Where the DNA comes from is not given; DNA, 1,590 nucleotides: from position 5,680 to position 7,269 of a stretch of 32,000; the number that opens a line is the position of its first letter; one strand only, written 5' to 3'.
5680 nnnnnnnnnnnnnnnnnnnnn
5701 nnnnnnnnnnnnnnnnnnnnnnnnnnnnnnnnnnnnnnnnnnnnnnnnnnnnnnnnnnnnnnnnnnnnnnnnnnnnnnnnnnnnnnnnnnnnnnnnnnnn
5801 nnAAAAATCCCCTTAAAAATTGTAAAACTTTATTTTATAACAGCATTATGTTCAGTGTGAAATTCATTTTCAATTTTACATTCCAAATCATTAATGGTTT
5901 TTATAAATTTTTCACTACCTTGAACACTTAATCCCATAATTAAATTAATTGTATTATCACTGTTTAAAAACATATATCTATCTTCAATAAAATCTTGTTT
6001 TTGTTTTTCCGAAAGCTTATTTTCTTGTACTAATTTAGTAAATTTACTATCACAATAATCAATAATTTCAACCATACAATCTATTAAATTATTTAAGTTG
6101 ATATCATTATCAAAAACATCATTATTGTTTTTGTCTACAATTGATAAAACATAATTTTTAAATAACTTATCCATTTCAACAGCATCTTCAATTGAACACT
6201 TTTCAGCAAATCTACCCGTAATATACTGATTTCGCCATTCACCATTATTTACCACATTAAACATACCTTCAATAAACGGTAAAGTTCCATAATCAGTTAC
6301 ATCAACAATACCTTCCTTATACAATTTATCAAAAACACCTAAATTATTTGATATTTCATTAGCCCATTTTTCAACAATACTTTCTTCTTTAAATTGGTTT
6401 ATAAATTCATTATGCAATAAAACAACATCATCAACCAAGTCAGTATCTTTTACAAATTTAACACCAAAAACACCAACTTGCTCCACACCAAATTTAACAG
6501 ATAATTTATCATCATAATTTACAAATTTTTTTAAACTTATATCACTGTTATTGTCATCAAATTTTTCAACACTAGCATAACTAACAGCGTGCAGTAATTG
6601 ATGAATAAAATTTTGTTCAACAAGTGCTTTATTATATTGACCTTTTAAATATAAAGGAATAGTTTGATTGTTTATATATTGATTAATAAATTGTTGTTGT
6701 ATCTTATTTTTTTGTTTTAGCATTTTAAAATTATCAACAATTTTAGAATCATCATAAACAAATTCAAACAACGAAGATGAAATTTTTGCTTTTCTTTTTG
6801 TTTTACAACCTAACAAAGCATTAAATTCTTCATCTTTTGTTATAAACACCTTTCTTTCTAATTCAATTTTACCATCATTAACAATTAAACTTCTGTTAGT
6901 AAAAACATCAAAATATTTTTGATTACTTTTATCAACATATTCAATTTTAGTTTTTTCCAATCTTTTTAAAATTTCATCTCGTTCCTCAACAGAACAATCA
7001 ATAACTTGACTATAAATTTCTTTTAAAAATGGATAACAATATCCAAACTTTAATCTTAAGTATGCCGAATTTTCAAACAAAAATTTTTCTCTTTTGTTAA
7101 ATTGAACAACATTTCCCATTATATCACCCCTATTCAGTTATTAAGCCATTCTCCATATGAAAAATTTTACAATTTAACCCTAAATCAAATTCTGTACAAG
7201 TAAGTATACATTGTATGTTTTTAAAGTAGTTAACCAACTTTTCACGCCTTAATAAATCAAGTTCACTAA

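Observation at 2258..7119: Two paralogous cytoplasmic HExxH (zincin-like) ORFs are interleaved into the recF-gyrB-gyrA operon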

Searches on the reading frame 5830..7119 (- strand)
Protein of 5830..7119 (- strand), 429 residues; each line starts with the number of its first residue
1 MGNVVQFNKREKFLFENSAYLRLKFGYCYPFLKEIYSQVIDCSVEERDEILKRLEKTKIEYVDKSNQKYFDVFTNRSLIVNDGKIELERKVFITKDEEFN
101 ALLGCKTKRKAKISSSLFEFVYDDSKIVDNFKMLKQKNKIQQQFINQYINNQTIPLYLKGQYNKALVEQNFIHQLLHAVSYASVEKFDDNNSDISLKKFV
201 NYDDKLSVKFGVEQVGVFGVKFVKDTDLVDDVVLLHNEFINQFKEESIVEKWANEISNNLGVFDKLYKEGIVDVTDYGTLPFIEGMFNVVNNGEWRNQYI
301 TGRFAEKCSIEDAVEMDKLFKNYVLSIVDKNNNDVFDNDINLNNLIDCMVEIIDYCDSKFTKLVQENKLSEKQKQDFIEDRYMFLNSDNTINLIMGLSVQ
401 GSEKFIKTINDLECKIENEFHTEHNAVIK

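Call 5: search_protein_families(library=pfam, proteins=[window:5830-7119:-], max_evalue=1)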
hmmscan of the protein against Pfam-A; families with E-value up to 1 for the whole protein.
window:5830-7119:- (429 aa): 1 family
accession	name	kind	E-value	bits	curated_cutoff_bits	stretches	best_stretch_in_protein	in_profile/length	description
PF00585.24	Thr_dehydrat_C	-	0.052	13.8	27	0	45-70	62-87/91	C-terminal regulatory domain of Threonine dehydratase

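Call 9: search_protein_families(library=ncbifam, proteins=[window:5830-7119:-], max_evalue=1)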
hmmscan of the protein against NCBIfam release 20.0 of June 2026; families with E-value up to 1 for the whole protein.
window:5830-7119:- (429 aa): 0 families

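Call 10: search_protein_families(library=phrogs, proteins=[window:5830-7119:-], max_evalue=1)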
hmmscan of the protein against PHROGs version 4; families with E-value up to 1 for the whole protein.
window:5830-7119:- (429 aa): 7 families
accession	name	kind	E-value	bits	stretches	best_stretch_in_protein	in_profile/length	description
phrog_37197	-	unknown function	0.0085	16.6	1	150-193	42-85/166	-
phrog_31184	-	unknown function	0.054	14.5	1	307-363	39-92/110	-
phrog_25511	-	unknown function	0.055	14.9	1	143-205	21-83/90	-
phrog_7819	-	tail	0.077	13.6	1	133-204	16-85/157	tail length tape measure protein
phrog_11999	-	unknown function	0.19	13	0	54-82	29-57/85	-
phrog_10855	-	other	0.27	12.5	1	176-261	53-138/180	hydrolase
phrog_9276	-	unknown function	0.38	11.7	0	107-125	2-20/72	-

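Call 36: find_homologous_proteins(query=A4, max_evalue=0.001)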
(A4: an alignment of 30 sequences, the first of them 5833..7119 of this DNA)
Query A4 (30 sequences) (429 aa, profile of the alignment): 2 proteins with E <= 0.001 among 8000 candidates.
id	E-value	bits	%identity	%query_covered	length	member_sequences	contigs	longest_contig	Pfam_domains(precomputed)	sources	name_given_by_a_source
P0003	1.8e-95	339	99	100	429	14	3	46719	-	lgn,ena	-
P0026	8.4e-64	234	36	8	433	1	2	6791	-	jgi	-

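Call 49: predict_structure(alignment_id=A4)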
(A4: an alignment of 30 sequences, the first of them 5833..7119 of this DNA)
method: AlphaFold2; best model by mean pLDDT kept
length: 429 residues; sequences in the alignment: 30
mean_pLDDT: 81.4   pTM: 0.83
mean pLDDT of the five models: 81.4, 80.4, 79.6, 79.5, 77.2
residues with pLDDT >= 90: 210; 70-90: 127; 50-70: 39; < 50: 53
segments of 3 or more residues with pLDDT < 50: 105-151, 425-429
pLDDT, mean of each block of 10 residues (from residue 1): 78 94 91 95 94 95 68 88 89 76 46 34 38 42 42 73 89 97 91 71 90 92 83 89 96 94 90 80 98 97 97 98 87 60 92 98 97 94 88 78 74 81 49
secondary structure, 60 per line:
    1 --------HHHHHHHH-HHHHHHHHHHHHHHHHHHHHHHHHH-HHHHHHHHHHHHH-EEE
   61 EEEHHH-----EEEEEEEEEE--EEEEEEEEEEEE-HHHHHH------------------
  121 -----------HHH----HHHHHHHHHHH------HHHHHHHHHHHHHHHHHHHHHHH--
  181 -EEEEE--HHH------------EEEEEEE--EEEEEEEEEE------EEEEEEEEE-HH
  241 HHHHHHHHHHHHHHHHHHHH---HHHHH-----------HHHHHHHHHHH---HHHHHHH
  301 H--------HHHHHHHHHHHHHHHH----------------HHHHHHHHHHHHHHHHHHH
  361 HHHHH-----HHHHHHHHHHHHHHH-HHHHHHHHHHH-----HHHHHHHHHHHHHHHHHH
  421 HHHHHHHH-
elements in order: H9-16 H18-42 H44-56 E58-63 E72-81 E84-95 H97-102 H139-149 H156-178 E182-186 E204-210 E213-222 E229-237 H239-260 H264-268 H280-290 H294-301 H310-325 H342-365 H371-385 H387-397 H403-428
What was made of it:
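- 5830..7119 (-): P429: 429-aa member of the core subfamily, lying between recF and gyrB. The catalytic Glu is replaced by Gln (HQLLH). AlphaFold model has pLDDT 81 and pTM 0.83 (call 49).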

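Call 52: fold_search(model_id=the predicted structure, library=pdb)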
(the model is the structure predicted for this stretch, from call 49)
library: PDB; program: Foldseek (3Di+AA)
matches with E <= 10: 249; with E <= 0.001: 0
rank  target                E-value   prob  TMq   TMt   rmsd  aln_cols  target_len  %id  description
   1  1y9k_A                3.8e-01  0.44  0.11  0.25  12.4        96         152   12  IAA acetyltransferase from Bacillus cereus ATCC 14579 (released 2005-02-01)
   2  3wfq_E                1.2e+00  0.05  0.10  0.10  18.1       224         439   14  tRNA processing enzyme complex 1 (released 2014-01-01)
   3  5isv_B                1.5e+00  0.18  0.10  0.24  12.8       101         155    8  Crystal structure of the ribosomal-protein-S18-alanine N-acetyltransferase from Escherichia coli (released 2016-04-13)
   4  8umx_D                1.6e+00  0.20  0.08  0.34   9.8        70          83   11  Cryo-EM structure of a single subunit of a Clockwise-locked form of the Salmonella enterica Typhimurium flagellar C-ri (released 2024-01-24)
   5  3pp9_A                1.6e+00  0.08  0.08  0.16  20.1       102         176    6  1.6 Angstrom resolution crystal structure of putative streptothricin acetyltransferase from Bacillus anthracis str. Am (released 2011-01-12)
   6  3nkv_B                1.7e+00  0.21  0.09  0.19   4.7        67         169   12  Crystal structure of Rab1b covalently modified with AMP at Y77 (released 2010-08-04)
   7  9n49_Q                1.8e+00  0.12  0.07  0.22   8.1        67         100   13  C-ring - single subunit of the 34-mer CCW flagellar switch complex - FliF, FliG, FliM, and FliN from Salmonella (released 2025-03-12)
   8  2bme_C                1.9e+00  0.14  0.08  0.17  12.2        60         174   17  high resolution structure of GppNHp-bound human Rab4a (released 2005-04-25)
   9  9ax5_C                2.3e+00  0.20  0.09  0.20   5.3        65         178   15  Cryo-EM structure of Phospholipase C epsilon PH-C terminus in complex with RhoA-GTP (released 2025-03-12)
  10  8vid_N                2.3e+00  0.18  0.09  0.33   9.8        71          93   11  CW Flagellar Switch Complex with extra density - FliF, FliG, FliM, and FliN forming single subunit of the C-ring from  (released 2024-02-28)
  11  2q3h                  2.3e+00  0.18  0.08  0.18   5.0        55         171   16  The crystal structure of RhouA in the GDP-bound state. (released 2007-06-19)
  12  9hhl_j                2.5e+00  0.16  0.09  0.12   9.3        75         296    9  Structure of Dynein-Dynactin-NuMA-LIS1 (released 2025-12-03)
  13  4fmb_F                2.5e+00  0.11  0.08  0.17  12.1        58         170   19  VirA-Rab1 complex structure (released 2012-09-05)
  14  4fmb_B                2.5e+00  0.11  0.08  0.17  12.1        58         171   19  VirA-Rab1 complex structure (released 2012-09-05)
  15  2il1                  2.6e+00  0.12  0.07  0.17  10.9        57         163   12  Crystal structure of a predicted human GTPase in complex with GDP (released 2006-10-10)
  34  3e11_A                3.7e+00  0.12  0.10  0.30   7.2        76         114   10  Crystal structure of a predicted zincin-like metalloprotease (acel_2062) from acidothermus cellulolyticus 11b at 1.80  (released 2008-08-19)
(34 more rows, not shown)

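Call 54: search_protein_families(library=pfam, alignment_id=A4, max_evalue=10)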
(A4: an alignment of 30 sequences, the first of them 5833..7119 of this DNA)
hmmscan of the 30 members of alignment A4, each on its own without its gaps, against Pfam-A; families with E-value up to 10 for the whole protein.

A. member 1, window:5833-7119:- (429 aa): 1 family
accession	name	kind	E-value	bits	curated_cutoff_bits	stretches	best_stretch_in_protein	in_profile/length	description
PF00585.24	Thr_dehydrat_C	-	0.052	13.8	27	1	45-70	62-87/91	C-terminal regulatory domain of Threonine dehydratase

B. families by the number of members that match (of 30 scanned): 25 families
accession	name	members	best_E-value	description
PF07108.16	PipA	2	0.024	PipA protein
PF13288.12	DXPR_C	1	0.0022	DXP reductoisomerase C-terminal domain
PF04054.21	Not1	1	0.0051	CCR4-Not complex component, Not1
PF01457.22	Peptidase_M8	1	0.015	Leishmanolysin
PF02719.21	Polysacc_synt_2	1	0.029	Polysaccharide biosynthesis protein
PF00585.24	Thr_dehydrat_C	1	0.052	C-terminal regulatory domain of Threonine dehydratase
PF23731.1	ARM_ECM29_C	1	0.052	ECM29, C-terminal ARM-like repeats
PF22056.1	ORF239-like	1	0.058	ORF239-like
PF19412.4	DUF5982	1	0.066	Domain of unknown function (DUF5982)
PF08438.16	YGR210-like_G4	1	0.069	Obg-like GTPase YGR210-like, G4 motif-containing domain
PF10805.13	DUF2730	1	0.094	Protein of unknown function (DUF2730)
PF12447.13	DUF3683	1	0.095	Protein of unknown function (DUF3683)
PF04719.20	TAFII28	1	0.096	hTAFII28-like protein conserved region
PF14523.12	Syntaxin_2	1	0.098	Syntaxin-like protein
PF06823.17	DUF1236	1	0.12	Protein of unknown function (DUF1236)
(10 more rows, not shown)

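Call 56: search_solved_structures(query=A4, max_evalue=10, show_alignments=3)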
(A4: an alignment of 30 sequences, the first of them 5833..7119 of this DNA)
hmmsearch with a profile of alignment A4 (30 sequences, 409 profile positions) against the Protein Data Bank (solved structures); distinct sequences matched with E-value up to 10: 3.
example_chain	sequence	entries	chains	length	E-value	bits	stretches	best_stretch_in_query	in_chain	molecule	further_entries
5vae_A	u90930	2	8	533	0.038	16.3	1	301-364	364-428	Accessory Sec system protein Asp1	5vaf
8sgc_P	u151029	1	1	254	0.13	14.5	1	312-390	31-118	Phosducin-like protein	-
8qae_A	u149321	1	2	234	0.89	11.8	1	296-390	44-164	sc-apCC-6-SLLA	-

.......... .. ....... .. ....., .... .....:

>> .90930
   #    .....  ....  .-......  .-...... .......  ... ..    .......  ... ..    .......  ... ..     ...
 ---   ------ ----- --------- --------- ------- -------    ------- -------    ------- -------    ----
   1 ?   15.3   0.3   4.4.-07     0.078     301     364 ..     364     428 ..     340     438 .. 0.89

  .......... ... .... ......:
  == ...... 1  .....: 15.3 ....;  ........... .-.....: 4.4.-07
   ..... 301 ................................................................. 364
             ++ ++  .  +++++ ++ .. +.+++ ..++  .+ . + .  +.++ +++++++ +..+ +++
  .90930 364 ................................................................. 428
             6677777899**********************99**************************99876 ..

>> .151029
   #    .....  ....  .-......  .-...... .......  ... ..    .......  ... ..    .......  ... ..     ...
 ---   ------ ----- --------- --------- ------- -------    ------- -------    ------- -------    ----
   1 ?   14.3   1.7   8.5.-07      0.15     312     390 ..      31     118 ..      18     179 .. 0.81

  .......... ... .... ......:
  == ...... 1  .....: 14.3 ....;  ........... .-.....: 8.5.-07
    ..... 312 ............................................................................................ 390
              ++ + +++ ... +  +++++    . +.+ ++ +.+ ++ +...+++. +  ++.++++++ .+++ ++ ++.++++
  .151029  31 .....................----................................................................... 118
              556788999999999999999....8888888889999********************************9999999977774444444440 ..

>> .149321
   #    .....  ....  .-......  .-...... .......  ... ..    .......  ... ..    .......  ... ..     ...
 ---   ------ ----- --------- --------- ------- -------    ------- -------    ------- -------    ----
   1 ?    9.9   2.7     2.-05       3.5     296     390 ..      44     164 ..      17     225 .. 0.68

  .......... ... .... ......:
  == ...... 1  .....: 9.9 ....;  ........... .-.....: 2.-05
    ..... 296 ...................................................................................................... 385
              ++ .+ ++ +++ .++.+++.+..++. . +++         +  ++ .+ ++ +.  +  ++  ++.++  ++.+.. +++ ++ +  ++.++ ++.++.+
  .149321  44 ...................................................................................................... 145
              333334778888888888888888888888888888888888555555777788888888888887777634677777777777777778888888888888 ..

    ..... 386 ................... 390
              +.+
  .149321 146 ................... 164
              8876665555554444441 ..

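Call 57: fold_search(model_id=the predicted structure, library=viral)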
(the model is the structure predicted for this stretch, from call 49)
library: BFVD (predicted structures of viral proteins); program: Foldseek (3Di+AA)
matches with E <= 10: 244; with E <= 0.001: 0
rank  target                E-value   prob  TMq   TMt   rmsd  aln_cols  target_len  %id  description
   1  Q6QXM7                2.2e-01  0.21  0.11  0.15  21.9       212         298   11  ORF87 [Agrotis segetum granulosis virus]
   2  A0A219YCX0            5.3e-01  0.35  0.11  0.27   6.9        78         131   15  SprT-like domain-containing protein [Aeromonas phage 65.2]
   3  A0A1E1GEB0            5.3e-01  0.09  0.08  0.20  19.1       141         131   13  (no name in the UniProt tables at hand)
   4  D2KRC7                5.5e-01  0.06  0.07  0.12  24.1       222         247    7  (no name in the UniProt tables at hand)
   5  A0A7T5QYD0            5.8e-01  0.14  0.09  0.15   6.5        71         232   10  (no name in the UniProt tables at hand)
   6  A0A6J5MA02            6.1e-01  0.07  0.07  0.12  22.5       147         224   12  NAT_SF domain containing protein [uncultured Caudovirales phage]
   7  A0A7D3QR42            6.1e-01  0.06  0.08  0.12  22.9       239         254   15  (no name in the UniProt tables at hand)
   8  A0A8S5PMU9            7.1e-01  0.08  0.15  0.20  26.4       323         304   10  Uncharacterized protein [Podoviridae sp. ctOAf25]
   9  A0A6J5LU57            8.3e-01  0.30  0.11  0.06  11.0        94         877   15  ART-PolyVal-like domain-containing protein [uncultured Caudovirales phage]
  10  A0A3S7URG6            8.7e-01  0.14  0.09  0.09  15.5       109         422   16  (no name in the UniProt tables at hand)
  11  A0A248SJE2            1.1e+00  0.03  0.11  0.12  22.3       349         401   12  (no name in the UniProt tables at hand)
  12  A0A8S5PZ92            1.1e+00  0.23  0.10  0.18  12.7        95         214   14  Aspartate 1-decarboxylase [Siphoviridae sp. ctG0D7]
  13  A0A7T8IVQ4            1.1e+00  0.12  0.09  0.11   7.0        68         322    9  Putative endopeptidase family M34 [Erwinia phage pEa_SNUABM_5]
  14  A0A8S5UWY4            1.1e+00  0.03  0.08  0.07  31.9       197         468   11  Baseplate protein [Siphoviridae sp. ctDmR33]
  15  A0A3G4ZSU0            1.2e+00  0.07  0.09  0.12  14.0       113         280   12  Uncharacterized protein [Terrestrivirus sp.]
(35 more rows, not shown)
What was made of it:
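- On SprT/Wss1/Spartan DNA-protein-crosslink proteases: The BFVD SprT-like matches have E 0.53 and 1.7 with TM-scores of 0.27 or lower (call 57).
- Closest known: SprT / Wss1 / Spartan proteases that repair DNA-protein crosslinks. Same: Weak BFVD matches to SprT-like phage proteins at E 0.53 and 1.7 (call 57).
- Weak BFVD hits are SprT-like, M34 and IrrE proteins at E 0.5-1.9 (call 57).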

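Call 75: search_protein_families(library=padloc, alignment_id=A4, max_evalue=1)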
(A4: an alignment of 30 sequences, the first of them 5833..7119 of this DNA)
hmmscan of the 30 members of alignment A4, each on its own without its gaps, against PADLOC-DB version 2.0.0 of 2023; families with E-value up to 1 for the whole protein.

A. member 1, window:5833-7119:- (429 aa): 0 families

B. families by the number of members that match (of 30 scanned): 4 families
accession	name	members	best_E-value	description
PDLC04389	PDC-M07A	1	0.0034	-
PDLC04099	HerA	1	0.021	-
PDLC02338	AbiLii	1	0.078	AbiLii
PDLC01537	Csx19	1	0.17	CAS-III-D; effector_UNK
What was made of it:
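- No PADLOC hit (call 75).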

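Call 76: search_protein_families(library=ncbifam, alignment_id=A4, max_evalue=1)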
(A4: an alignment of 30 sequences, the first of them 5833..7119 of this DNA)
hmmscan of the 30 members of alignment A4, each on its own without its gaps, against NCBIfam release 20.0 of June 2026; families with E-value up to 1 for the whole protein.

A. member 1, window:5833-7119:- (429 aa): 0 families

B. families by the number of members that match (of 30 scanned): 17 families
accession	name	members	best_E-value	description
TIGR01669.1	phage_XkdX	1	0.0024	XkdX family protein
TIGR00243.1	Dxr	1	0.0079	1-deoxy-D-xylulose-5-phosphate reductoisomerase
NF005994.0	PRK08118.1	1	0.011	DNA topology modulation protein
NF045993.1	MAG0130_MAG3770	1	0.03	MAG0130/MAG3770 family membrane protein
NF010340.0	PRK13768.1-2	1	0.033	GTPase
TIGR04357.1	CofD_rel_GAK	1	0.038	GAK system CofD-like protein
NF033876.2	flagella_HExxH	1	0.046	flagellinolysin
NF052332.1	VF_GtgA_GogA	1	0.063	GtgA/GogA family T3SS effector metalloprotease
NF052498.1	TIGR_Tas_endo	1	0.066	TIGR-Tas system RNA-guided endonuclease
NF011380.0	PRK14805.1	1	0.081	ornithine carbamoyltransferase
NF041559.1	BTH_I2691_fam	1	0.091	T6SS effector BTH_I2691 family protein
NF010386.0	PRK13813.1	1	0.094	orotidine 5'-phosphate decarboxylase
NF007449.0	PRK10014.1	1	0.16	Mal regulon transcriptional regulator MalI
NF058608.1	CwrA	1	0.41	cell wall inhibition responsive protein CwrA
NF038365.1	Sca4_fam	1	0.66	Sca4 family spreading effector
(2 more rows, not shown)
